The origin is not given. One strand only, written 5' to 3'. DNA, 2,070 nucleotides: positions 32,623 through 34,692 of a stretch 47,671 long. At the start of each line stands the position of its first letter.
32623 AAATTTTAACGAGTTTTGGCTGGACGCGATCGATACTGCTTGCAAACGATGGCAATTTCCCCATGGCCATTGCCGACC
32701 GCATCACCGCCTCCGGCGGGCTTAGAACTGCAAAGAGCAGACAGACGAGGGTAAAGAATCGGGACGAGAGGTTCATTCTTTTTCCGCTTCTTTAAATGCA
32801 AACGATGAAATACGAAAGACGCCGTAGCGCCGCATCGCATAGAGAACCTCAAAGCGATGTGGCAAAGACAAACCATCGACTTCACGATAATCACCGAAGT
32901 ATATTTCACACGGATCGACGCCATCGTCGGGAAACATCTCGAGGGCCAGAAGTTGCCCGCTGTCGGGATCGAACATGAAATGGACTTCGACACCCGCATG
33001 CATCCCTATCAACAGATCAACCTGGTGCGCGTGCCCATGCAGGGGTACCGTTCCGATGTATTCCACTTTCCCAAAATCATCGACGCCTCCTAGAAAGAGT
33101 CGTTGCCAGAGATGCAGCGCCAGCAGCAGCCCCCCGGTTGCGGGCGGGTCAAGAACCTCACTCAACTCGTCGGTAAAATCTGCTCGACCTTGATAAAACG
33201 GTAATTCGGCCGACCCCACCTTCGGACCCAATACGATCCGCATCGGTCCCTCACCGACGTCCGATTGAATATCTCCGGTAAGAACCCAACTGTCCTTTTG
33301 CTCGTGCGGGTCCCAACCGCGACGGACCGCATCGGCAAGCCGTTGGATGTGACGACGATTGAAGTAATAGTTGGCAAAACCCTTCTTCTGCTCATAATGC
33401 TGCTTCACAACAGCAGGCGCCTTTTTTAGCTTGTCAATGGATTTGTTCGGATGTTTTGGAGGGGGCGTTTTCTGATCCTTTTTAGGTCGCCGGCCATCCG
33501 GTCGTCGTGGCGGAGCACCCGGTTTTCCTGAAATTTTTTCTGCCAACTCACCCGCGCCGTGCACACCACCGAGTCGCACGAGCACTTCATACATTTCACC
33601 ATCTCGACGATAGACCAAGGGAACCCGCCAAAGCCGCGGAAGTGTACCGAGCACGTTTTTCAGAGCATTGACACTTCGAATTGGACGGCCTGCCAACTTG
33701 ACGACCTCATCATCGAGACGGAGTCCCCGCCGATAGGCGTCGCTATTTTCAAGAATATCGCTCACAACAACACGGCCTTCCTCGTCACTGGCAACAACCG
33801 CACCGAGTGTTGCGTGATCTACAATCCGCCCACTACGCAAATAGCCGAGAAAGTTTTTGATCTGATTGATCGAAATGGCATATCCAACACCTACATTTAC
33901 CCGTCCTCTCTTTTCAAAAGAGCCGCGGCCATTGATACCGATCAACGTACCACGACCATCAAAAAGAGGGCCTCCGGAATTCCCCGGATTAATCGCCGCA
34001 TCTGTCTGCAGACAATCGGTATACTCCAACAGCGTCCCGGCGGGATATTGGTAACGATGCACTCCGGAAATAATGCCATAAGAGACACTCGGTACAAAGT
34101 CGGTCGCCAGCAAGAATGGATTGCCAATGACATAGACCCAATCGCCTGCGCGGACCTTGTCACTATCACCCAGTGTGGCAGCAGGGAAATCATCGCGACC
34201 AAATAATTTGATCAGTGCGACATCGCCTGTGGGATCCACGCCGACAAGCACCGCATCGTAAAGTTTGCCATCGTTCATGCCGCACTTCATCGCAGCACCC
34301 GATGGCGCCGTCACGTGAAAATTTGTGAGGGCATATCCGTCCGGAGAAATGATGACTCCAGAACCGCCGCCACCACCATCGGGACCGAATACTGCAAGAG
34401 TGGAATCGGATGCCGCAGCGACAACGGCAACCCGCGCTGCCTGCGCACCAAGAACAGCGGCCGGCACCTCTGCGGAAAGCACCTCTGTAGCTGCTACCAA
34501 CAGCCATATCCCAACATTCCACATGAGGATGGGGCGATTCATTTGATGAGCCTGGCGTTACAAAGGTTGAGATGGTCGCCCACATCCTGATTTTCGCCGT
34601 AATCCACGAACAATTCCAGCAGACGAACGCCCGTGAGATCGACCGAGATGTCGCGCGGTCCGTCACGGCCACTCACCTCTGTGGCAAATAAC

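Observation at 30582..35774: Four translationally coupled secreted proteins: an NPCBM-like protein, one live HtrA protease and two triad-dead HtrA paralogues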

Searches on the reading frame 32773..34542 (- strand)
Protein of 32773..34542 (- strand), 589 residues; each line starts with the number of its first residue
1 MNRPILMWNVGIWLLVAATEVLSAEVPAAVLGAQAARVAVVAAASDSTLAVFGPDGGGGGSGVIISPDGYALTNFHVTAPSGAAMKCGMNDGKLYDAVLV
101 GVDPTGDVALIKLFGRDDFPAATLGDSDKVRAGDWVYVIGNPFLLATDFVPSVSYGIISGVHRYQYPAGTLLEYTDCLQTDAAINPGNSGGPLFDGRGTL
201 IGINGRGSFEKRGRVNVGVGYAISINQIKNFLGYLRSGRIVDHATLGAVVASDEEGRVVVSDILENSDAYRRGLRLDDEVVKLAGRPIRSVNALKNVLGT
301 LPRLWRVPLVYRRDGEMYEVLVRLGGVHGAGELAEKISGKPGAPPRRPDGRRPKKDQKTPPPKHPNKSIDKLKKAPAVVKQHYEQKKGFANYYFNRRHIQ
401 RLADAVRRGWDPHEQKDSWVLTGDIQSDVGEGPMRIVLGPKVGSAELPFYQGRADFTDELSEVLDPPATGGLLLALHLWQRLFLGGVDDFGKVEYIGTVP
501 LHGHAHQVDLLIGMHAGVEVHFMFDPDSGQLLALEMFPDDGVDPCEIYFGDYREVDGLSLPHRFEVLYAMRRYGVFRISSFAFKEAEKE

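Call 3: search_protein_families(library=pfam, proteins=[window:32773-34542:-], max_evalue=0.01)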
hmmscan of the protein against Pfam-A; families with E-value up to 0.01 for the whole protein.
window:32773-34542:- (589 aa): 5 families
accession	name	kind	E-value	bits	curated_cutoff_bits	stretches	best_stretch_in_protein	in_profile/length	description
PF13365.12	Trypsin_2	-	1.1e-32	114.2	27.6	1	60-203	1-144/144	Trypsin-like peptidase domain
PF00089.32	Trypsin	-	8.4e-11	42.5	20.6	1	61-230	28-218/220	Trypsin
PF10459.15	Peptidase_S46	-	1.2e-06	27.9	22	0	11-78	4-67/698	Peptidase S46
PF13180.12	PDZ_2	-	1.1e-05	26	27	1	247-323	4-79/80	PDZ domain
PF00595.29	PDZ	-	0.00059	20.6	23.2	1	244-298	10-67/81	PDZ domain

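Call 6: search_protein_families(library=ncbifam, proteins=[window:32773-34542:-], max_evalue=0.01)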
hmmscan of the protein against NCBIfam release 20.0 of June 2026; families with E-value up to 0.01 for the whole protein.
window:32773-34542:- (589 aa): 13 families
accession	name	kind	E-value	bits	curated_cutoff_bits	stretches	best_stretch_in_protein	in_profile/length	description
TIGR02037.1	degP_htrA_DO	subfamily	1.9e-61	208.3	416.2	1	59-327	61-330/434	Do family serine endopeptidase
NF041521.1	HhoA_HhoB_HtrA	equivalog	1.1e-44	153.2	450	1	58-323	57-330/335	HhoA/HhoB/HtrA family serine endopeptidase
NF008189.1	PRK10942.1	equivalog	1.7e-40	138.9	720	1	60-324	115-381/477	serine endoprotease DegP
NF047968.1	SerProtHtrA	equivalog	4.4e-40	138.2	470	1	41-316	69-349/357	serine protease HtrA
NF050055.1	SerProtHtrAMycob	equivalog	1.6e-39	136.2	800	1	34-292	203-466/502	serine protease HtrA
NF007526.1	PRK10139.1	equivalog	9.6e-37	126.7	756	1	58-338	91-373/456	serine endoprotease DegQ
TIGR02038.1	protease_degS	equivalog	1.2e-35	123.3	422.95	1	58-322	78-344/351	outer membrane-stress sensor serine endopeptidase DegS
NF040960.1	MamE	equivalog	2.3e-35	122.3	800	2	60-232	124-290/659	magnetosome formation protease MamE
NF008147.1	PRK10898.1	equivalog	5e-30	104.8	408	1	59-316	79-339/352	outer membrane-stress sensor serine endopeptidase DegS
NF053637.1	SerProtHtrAspr2045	equivalog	2.3e-24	86.1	650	1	57-247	102-294/394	serine protease HtrA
NF040961.1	MamO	equivalog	1.1e-14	53.7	800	1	39-205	85-241/648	magnetosome protein MamO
NF033740.0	MarP_fam_protase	equivalog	2.8e-12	46.4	250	1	34-232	183-374/390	MarP family serine protease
NF041199.1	trx7_PDZ_seleno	equivalog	0.00025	20.1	300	1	253-324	200-272/390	Trx7/PDZ domain-containing (seleno)protein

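Call 9: search_solved_structures(query=window:32773-34542:-, show_alignments=2, max_evalue=0.00001)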
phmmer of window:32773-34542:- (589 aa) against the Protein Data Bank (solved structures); distinct sequences matched with E-value up to 0.00001: 101 (the best 60 are shown).
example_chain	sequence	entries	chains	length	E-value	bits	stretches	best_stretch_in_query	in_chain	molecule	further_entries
3mh5_A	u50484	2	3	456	2.2e-38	135.2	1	60-322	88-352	Protease do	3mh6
3mh4_A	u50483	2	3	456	5.8e-38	133.8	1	60-322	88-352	Protease do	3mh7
2zle_A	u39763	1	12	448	6.8e-38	133.6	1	60-322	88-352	Protease do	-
3otp_A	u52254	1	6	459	1e-37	133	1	60-322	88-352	Protease do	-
6jjk_A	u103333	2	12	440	1.7e-37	132.2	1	60-322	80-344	Periplasmic serine endoprotease DegP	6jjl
8f0a_A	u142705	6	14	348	1.8e-37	132.2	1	60-322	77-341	Periplasmic serine endoprotease DegP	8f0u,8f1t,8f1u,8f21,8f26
1ky9_A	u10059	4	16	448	1.8e-37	132.1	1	60-322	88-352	PROTEASE DO | Periplasmic serine endoprotease DegP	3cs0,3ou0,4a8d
6jjo_A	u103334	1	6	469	2.2e-37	131.9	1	60-322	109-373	Periplasmic serine endoprotease DegP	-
6z05_A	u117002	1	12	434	2.4e-37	131.7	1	60-325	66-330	DegQ family serine endoprotease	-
8k2y_A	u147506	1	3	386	1.3e-35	126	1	60-327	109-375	serine endoprotease DegP-like protein MucD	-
7xs0_A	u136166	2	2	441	1.8e-35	125.5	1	60-316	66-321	Periplasmic serine endoprotease DegP-like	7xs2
5y2d_A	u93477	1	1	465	2.3e-35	125.2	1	60-316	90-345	Periplasmic serine endoprotease DegP-like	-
5y28_A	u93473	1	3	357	3.8e-35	124.5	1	60-315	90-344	Periplasmic serine endoprotease DegP-like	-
1l1j_A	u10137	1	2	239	7.7e-34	120.2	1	59-247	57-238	heat shock protease HtrA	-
9nzj_A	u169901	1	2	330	2.5e-33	118.4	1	58-324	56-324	peptidase Do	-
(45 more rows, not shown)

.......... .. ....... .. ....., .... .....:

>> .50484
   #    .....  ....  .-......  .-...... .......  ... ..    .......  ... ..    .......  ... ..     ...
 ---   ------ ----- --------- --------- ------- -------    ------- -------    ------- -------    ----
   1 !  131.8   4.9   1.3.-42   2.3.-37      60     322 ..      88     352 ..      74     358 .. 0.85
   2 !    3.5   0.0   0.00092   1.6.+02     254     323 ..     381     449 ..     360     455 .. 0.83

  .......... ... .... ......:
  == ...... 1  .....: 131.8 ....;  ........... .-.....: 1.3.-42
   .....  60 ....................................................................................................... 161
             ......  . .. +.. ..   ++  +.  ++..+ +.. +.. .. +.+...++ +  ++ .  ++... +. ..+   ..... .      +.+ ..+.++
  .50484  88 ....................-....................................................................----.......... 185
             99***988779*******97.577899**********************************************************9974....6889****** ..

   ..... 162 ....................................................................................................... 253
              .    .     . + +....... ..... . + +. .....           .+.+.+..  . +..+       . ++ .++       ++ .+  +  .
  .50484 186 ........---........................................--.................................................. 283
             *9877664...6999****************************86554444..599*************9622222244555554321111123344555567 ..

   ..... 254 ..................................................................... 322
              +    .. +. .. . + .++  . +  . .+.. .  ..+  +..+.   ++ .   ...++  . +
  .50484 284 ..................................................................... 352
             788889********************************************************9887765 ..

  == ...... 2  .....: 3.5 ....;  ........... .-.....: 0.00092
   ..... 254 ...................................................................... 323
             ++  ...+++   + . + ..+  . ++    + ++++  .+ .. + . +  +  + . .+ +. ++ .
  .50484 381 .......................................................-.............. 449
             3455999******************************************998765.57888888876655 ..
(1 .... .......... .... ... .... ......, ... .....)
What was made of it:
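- Checked: 589-aa protein: His76, Asp107 and Ser189 (call 9).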

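Call 33: predict_structure(alignment_id=A3)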
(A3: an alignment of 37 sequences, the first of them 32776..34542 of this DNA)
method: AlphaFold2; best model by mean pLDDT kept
length: 589 residues; sequences in the alignment: 37
mean_pLDDT: 64.8   pTM: 0.47
mean pLDDT of the five models: 64.8, 64.6, 62.6, 62.2, 61.1
residues with pLDDT >= 90: 191; 70-90: 81; 50-70: 72; < 50: 245
segments of 3 or more residues with pLDDT < 50: 1-3, 5-83, 89-95, 104-110, 112-193, 204-230, 234-236, 344-348, 352-356, 362-372, 387-391
pLDDT, mean of each block of 10 residues (from residue 1): 39 37 35 30 35 40 39 39 50 52 48 42 32 28 25 23 22 24 31 54 44 32 42 50 76 94 88 94 95 87 88 96 75 67 49 48 46 59 52 73 84 81 95 97 96 94 89 97 90 92 91 96 95 95 95 92 95 97 77
secondary structure, 60 per line:
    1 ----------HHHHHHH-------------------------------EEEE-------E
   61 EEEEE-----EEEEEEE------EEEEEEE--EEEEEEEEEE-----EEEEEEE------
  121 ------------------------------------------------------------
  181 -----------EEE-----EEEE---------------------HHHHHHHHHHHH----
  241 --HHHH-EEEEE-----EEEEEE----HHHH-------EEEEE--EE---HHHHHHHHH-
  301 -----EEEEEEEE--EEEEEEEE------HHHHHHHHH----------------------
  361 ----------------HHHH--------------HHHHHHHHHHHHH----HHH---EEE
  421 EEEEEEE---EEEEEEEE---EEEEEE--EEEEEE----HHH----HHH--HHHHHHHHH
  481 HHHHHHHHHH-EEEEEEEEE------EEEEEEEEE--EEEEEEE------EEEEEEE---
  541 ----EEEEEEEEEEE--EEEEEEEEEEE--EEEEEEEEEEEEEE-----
elements in order: H11-17 E49-52 E60-65 E71-77 E84-90 E93-102 E108-114 E192-194 E200-203 H225-236 H243-246 E248-252 E258-263 H268-271 E279-283 H291-299 E306-313 E316-323 H330-338 H377-380 H395-407 E418-427 E431-438 E442-447 E450-455 H472-490 E492-500 E507-515 E518-524 E531-537 E545-555 E558-568 E571-584
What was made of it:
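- Tried and rejected: Only the PDZ and C-terminal domains of that model were used (call 33).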

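Call 36: fold_search(model_id=the predicted structure, library=pdb)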
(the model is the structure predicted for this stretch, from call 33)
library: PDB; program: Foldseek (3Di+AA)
matches with E <= 10: 962; with E <= 0.001: 71
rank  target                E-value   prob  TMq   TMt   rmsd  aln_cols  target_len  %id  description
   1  3buu_B                1.0e-05  1.00  0.22  0.51   6.7       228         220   11  Crystal structure of LolA superfamily protein NE2245 from Nitrosomonas europaea (released 2008-01-22)
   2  9tp6_A                2.0e-05  1.00  0.22  0.46   6.4       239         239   13  Structure of LolA3 from Porphyromonas gingivalis (released 2026-02-18)
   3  3buu_A                2.3e-05  1.00  0.22  0.50   6.6       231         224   10  Crystal structure of LolA superfamily protein NE2245 from Nitrosomonas europaea (released 2008-01-22)
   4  9tp6_B                3.2e-05  1.00  0.21  0.44   6.5       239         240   12  Structure of LolA3 from Porphyromonas gingivalis (released 2026-02-18)
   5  3cs0_A                3.2e-05  1.00  0.14  0.21  31.6       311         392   27  Crystal structure of DegP24 (released 2008-05-27)
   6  3bk5                  3.7e-05  1.00  0.21  0.46   6.9       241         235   11  Crystal structure of putative outer membrane lipoprotein-sorting protein domain from Vibrio parahaemolyticus (released 2008-02-05)
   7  4z48_A                3.7e-05  1.00  0.20  0.42   7.5       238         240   10  Crystal structure of a DUF1329 family protein (DESPIG_00262) from Desulfovibrio piger ATCC 29098 at 1.75 A resolution (released 2015-04-22)
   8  7xs2                  4.4e-05  1.00  0.14  0.21  12.2       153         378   28  Monomer structure of HtrA from Helicobacter pylori (released 2023-05-17)
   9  5zvj                  4.9e-05  1.00  0.14  0.26  31.6       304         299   27  Crystal structure of HtrA1 from Mycobacterium tuberculosis (released 2018-09-05)
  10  6ew9_C                6.7e-05  1.00  0.14  0.26  28.9       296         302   17  CRYSTAL STRUCTURE OF DEGS STRESS SENSOR PROTEASE IN COMPLEX WITH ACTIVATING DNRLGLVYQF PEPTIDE (released 2018-04-25)
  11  2z9i_A                7.0e-05  1.00  0.14  0.28  14.9       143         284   31  Crystal structure of RV0983 from Mycobacterium tuberculosis- Proteolytically active form (released 2008-06-10)
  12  4mxt                  7.4e-05  1.00  0.15  0.36   9.4       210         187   11  Crystal structure of an Outer-membrane lipoprotein carrier protein (BACUNI_04723) from Bacteroides uniformis ATCC 8492 a (released 2013-10-16)
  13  7w23                  9.2e-05  1.00  0.14  0.27  31.4       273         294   29  Structure of the M. tuberculosis HtrA S363A mutant (released 2022-11-23)
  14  8k2y_A                9.7e-05  1.00  0.14  0.28  30.6       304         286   26  Crystal structure of MucD (released 2023-11-29)
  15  6ew9_B                1.0e-04  1.00  0.13  0.25  28.9       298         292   17  CRYSTAL STRUCTURE OF DEGS STRESS SENSOR PROTEASE IN COMPLEX WITH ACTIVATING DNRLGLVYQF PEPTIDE (released 2018-04-25)
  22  8cm1                  1.5e-04  1.00  0.18  0.50   8.3       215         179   10  Lol B - Localization of lipoprotein B from Vibrio cholera (released 2023-06-21)
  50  2p4b_B                4.0e-04  0.95  0.11  0.20  14.7       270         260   10  Crystal structure of E.coli RseB (released 2007-05-22)
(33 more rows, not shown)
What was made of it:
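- The LolA-like fold is confidently modelled and matched (calls 33, 36).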

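Call 49: search_protein_families(library=padloc, proteins=[window:32773-34542:-], max_evalue=0.001)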
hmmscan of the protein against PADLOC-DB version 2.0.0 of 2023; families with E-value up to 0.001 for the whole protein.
window:32773-34542:- (589 aa): 3 families
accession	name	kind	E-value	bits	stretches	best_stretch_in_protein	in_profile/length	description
PDLC02960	RT-Protease_XI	-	1.3e-08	32.3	1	48-231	348-503/506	single gene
PDLC02959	RT-Protease_XI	-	1.5e-07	28.7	1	53-230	345-506/510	single gene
PDLC04593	PDC-M35A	-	0.00078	17.3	0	92-150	69-127/216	-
